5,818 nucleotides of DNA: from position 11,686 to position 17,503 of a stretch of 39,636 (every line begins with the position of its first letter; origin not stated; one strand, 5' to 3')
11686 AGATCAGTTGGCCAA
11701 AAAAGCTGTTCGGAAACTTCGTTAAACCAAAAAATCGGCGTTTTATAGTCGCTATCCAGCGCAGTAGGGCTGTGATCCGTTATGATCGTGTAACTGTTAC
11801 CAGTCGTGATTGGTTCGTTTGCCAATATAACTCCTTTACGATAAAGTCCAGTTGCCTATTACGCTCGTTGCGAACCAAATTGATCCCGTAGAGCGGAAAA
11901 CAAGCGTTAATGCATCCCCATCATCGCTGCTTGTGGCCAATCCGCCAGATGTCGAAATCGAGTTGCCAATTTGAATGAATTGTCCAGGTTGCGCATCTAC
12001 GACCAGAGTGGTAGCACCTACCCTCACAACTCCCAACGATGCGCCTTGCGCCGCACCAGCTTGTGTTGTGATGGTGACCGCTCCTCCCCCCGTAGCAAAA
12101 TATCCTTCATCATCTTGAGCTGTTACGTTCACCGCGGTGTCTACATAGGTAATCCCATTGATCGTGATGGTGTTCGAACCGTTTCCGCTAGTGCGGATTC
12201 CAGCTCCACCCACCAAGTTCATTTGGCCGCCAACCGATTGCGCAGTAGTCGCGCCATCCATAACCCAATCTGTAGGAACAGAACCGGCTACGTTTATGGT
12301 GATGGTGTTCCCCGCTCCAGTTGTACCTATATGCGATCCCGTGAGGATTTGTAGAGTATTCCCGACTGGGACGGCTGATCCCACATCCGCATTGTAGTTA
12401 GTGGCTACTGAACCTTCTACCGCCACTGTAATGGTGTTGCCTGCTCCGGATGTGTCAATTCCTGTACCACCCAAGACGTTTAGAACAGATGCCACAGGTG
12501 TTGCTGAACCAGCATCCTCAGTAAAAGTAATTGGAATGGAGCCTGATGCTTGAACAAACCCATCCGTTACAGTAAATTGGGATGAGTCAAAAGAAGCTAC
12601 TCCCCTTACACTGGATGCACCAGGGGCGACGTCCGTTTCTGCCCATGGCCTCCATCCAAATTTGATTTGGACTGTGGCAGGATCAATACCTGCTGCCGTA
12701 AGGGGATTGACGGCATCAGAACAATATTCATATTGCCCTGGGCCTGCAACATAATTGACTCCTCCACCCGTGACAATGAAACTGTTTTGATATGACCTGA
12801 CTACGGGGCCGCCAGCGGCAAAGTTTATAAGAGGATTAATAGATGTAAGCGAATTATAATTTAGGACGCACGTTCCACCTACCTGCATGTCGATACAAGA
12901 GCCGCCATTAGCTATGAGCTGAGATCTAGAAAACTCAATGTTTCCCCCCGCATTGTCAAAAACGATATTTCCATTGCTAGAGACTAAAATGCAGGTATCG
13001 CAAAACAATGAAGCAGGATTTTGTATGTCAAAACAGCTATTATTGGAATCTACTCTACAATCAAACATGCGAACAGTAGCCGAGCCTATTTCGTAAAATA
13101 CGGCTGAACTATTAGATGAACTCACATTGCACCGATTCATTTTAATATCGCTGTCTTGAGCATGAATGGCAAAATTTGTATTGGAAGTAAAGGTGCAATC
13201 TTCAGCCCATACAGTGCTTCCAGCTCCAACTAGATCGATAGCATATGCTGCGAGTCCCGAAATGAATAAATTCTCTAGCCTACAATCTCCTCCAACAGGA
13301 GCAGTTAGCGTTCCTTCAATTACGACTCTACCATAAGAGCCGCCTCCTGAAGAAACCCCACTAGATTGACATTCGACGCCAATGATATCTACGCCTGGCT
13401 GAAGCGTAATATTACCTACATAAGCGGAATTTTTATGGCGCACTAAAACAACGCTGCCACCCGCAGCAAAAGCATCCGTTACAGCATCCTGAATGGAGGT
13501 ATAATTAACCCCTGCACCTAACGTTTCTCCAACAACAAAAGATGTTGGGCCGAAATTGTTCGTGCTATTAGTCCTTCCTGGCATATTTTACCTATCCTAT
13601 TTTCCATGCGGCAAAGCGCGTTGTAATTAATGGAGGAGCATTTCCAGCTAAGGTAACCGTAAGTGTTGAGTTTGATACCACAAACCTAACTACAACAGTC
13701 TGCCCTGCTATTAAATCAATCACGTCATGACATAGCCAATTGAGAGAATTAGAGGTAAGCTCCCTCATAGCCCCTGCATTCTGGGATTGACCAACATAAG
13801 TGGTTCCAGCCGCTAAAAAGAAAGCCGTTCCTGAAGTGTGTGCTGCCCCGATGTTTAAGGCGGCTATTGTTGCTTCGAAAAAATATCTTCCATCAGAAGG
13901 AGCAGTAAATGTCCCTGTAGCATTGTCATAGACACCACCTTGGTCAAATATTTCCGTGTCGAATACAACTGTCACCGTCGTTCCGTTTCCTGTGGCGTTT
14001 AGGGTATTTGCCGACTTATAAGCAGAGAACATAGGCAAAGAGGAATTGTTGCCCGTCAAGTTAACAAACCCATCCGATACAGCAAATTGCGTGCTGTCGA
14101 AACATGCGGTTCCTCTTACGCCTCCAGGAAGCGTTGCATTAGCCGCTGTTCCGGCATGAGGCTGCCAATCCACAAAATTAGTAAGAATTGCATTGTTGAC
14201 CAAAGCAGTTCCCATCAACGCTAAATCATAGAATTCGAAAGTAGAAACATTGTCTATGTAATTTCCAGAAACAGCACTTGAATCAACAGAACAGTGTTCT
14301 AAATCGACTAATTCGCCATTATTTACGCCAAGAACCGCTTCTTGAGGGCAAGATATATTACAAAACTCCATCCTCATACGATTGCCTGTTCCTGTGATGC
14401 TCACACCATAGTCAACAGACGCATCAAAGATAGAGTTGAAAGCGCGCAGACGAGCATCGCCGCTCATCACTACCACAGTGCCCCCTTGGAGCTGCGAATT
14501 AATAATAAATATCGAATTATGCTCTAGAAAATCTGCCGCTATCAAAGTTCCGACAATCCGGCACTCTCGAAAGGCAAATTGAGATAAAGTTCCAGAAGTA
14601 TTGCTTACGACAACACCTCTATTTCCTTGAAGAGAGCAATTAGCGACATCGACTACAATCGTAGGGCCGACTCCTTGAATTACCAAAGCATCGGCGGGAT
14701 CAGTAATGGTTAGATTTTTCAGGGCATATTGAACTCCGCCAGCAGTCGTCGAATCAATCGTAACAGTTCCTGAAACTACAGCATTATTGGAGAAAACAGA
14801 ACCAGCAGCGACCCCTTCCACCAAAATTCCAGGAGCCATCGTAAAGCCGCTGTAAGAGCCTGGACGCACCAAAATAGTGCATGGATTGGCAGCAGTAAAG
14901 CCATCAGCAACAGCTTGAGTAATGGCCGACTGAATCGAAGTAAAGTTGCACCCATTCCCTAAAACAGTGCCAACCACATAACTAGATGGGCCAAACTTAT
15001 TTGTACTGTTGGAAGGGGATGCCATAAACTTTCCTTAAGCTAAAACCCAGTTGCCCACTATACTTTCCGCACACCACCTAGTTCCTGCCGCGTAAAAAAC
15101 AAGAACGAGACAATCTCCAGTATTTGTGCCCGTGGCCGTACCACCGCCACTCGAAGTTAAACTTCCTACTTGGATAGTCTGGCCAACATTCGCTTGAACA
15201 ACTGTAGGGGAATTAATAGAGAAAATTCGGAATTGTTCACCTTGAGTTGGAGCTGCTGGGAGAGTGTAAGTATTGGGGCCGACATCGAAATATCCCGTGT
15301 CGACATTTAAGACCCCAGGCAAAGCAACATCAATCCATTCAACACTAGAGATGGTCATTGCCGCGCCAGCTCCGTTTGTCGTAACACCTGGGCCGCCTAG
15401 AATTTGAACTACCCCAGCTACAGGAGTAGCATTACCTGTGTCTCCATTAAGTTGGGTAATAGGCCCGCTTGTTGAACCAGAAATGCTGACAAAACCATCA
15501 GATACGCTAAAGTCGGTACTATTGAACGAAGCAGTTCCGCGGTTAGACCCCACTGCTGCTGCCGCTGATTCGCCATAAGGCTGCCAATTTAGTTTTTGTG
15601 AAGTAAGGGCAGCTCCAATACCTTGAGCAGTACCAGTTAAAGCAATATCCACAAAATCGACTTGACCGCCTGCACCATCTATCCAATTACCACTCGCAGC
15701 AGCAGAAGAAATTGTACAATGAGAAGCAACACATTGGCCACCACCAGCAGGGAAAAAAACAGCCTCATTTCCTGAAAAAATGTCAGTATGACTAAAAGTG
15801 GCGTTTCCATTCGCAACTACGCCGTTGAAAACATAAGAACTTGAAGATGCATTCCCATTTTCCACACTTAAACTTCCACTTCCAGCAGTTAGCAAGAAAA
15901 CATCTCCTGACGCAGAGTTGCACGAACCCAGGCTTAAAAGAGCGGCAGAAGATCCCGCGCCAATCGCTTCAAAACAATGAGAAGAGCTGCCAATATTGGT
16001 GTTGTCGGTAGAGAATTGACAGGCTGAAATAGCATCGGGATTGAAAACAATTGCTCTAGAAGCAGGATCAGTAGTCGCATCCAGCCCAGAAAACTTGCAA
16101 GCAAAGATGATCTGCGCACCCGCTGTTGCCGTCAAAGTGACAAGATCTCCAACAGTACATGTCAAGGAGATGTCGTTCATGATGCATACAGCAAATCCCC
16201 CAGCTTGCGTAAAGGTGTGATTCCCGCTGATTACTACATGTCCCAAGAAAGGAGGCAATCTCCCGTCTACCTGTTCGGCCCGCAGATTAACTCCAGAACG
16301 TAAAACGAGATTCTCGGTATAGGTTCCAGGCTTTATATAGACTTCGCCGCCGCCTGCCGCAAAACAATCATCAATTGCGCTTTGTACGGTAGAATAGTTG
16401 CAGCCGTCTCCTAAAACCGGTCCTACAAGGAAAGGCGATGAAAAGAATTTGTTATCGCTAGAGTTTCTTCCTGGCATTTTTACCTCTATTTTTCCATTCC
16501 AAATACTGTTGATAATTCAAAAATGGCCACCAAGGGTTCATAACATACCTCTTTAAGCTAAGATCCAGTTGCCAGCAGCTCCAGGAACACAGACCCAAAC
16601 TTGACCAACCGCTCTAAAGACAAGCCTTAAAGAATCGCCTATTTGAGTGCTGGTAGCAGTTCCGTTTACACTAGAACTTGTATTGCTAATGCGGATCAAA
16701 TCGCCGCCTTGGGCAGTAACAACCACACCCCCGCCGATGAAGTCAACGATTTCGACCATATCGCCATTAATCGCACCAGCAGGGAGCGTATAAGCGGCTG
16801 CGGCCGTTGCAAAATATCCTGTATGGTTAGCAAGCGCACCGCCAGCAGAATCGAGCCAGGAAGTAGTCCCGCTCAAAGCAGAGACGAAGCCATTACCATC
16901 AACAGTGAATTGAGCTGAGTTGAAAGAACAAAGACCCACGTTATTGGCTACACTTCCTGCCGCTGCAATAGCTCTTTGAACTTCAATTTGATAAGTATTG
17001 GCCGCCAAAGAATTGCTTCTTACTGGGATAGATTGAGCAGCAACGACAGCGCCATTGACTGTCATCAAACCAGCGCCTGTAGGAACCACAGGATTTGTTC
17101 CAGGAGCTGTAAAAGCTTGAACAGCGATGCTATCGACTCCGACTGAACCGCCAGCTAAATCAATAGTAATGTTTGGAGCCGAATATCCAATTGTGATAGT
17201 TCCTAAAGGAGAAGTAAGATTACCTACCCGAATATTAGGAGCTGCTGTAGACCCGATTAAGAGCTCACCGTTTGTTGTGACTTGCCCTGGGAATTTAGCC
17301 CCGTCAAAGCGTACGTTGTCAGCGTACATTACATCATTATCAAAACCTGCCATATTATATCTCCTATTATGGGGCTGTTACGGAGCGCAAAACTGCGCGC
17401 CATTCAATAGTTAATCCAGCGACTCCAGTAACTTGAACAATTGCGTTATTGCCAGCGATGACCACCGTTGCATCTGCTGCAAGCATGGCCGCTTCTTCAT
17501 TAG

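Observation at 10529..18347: Eight-gene receptor-binding arsenal built from shuffled modules (about one fifth of the genome)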

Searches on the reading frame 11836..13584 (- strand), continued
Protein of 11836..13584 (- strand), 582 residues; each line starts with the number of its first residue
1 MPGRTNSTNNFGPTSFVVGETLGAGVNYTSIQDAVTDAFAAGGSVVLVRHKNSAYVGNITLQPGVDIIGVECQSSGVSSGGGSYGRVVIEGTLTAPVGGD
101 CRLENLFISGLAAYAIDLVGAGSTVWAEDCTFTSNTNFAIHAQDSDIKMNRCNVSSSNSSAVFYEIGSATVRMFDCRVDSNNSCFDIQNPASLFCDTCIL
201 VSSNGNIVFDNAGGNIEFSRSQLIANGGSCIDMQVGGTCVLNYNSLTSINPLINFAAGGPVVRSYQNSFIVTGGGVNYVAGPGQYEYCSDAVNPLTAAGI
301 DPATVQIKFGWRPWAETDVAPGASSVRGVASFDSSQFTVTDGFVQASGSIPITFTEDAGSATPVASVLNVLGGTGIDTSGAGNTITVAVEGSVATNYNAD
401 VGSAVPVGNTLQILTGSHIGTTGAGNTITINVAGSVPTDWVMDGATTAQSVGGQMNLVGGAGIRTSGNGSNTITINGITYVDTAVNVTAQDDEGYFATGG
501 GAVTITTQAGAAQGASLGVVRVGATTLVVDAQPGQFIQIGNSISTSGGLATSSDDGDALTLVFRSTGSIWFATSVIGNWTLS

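Call 72: search_protein_families(library=ncbifam, proteins=[window:11836-13584:-], max_evalue=0.1)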
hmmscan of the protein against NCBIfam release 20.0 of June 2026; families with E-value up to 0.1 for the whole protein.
window:11836-13584:- (582 aa): 0 families

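Call 88: get_annotated_region(hit=H18, flank=4000)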
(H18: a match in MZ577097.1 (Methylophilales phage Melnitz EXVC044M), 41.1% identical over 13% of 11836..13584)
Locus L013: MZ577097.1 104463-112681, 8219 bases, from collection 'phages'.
description: Methylophilales phage Melnitz EXVC044M, complete genome.
organism: Methylophilales phage Melnitz EXVC044M (NCBI taxid 2832338)
taxonomy: Viruses; Duplodnaviria; Heunggongvirae; Uroviricota; Caudoviricetes; Kyanoviridae
host: Methylophilales_sp._H5P1; source: -; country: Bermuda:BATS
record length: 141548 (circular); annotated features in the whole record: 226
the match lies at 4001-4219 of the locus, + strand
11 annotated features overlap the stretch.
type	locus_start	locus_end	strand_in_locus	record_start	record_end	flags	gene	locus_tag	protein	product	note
CDS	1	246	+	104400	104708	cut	-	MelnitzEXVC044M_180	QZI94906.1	tail assembly chaperone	-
CDS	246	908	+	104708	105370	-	-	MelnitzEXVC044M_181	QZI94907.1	hypothetical protein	-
CDS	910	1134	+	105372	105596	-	-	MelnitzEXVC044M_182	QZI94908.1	hypothetical protein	-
CDS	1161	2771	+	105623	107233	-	-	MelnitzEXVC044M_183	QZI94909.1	hypothetical protein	-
CDS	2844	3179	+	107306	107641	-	-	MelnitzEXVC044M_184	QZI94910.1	tail fiber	-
CDS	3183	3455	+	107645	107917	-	-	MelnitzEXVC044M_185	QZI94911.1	hypothetical protein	-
CDS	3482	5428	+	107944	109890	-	-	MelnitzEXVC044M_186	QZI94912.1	tail fiber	-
CDS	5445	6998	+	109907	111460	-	-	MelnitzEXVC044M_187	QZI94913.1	tail fiber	-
CDS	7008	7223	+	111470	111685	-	-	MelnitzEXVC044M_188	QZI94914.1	tail fiber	-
CDS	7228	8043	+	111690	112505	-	-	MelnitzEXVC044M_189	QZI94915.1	neck protein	-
CDS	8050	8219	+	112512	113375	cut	-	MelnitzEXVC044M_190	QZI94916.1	virus neck protein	-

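Call 89: find_encoding_contigs(protein=P0002, flank=10000, max_places=1)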
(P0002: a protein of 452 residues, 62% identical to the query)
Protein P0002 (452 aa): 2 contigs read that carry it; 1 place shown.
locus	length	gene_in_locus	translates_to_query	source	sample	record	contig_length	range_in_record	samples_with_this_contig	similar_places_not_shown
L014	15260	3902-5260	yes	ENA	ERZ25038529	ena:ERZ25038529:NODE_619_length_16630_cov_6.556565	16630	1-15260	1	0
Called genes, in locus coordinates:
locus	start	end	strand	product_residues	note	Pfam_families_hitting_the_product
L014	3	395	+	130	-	?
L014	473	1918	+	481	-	-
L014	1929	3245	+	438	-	-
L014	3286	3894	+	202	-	PF01844:HNH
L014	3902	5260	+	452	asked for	PF13229:Beta_helix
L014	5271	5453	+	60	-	-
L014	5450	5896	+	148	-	-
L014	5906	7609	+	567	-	PF00386:C1q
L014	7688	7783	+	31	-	-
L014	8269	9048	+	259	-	-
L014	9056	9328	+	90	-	-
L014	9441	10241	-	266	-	-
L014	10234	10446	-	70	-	-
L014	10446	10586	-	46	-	-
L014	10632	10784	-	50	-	-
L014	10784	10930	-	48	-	-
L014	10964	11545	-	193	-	PF12705:PDDEXK_1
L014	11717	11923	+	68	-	-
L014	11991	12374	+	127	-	PF05866:RusA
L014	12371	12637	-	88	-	-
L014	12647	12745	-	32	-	-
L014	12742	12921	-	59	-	-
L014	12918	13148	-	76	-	-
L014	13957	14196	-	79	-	-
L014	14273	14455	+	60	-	-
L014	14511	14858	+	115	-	-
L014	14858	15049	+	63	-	-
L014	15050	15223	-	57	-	-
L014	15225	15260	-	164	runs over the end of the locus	-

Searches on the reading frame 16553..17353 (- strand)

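Call 4: search_protein_families(library=pfam, proteins=[window:16553-17353:-], max_evalue=1)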
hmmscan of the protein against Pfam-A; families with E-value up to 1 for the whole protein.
window:16553-17353:- (266 aa): 1 family
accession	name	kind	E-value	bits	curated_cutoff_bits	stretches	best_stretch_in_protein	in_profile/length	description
PF22151.2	Fer4_NDSU1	-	0.34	10.9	23.8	1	199-223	6-30/51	NADH-ubiquinone oxidoreductase NDSU1/NuoG-like, 4Fe-4S domain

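Call 5: search_protein_families(library=phrogs, proteins=[window:16553-17353:-], max_evalue=0.1)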
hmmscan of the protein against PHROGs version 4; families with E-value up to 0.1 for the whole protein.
window:16553-17353:- (266 aa): 0 families

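Call 72: search_protein_families(library=ncbifam, proteins=[window:16553-17353:-], max_evalue=0.1)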
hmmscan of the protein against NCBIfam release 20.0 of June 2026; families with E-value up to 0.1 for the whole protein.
window:16553-17353:- (266 aa): 0 families
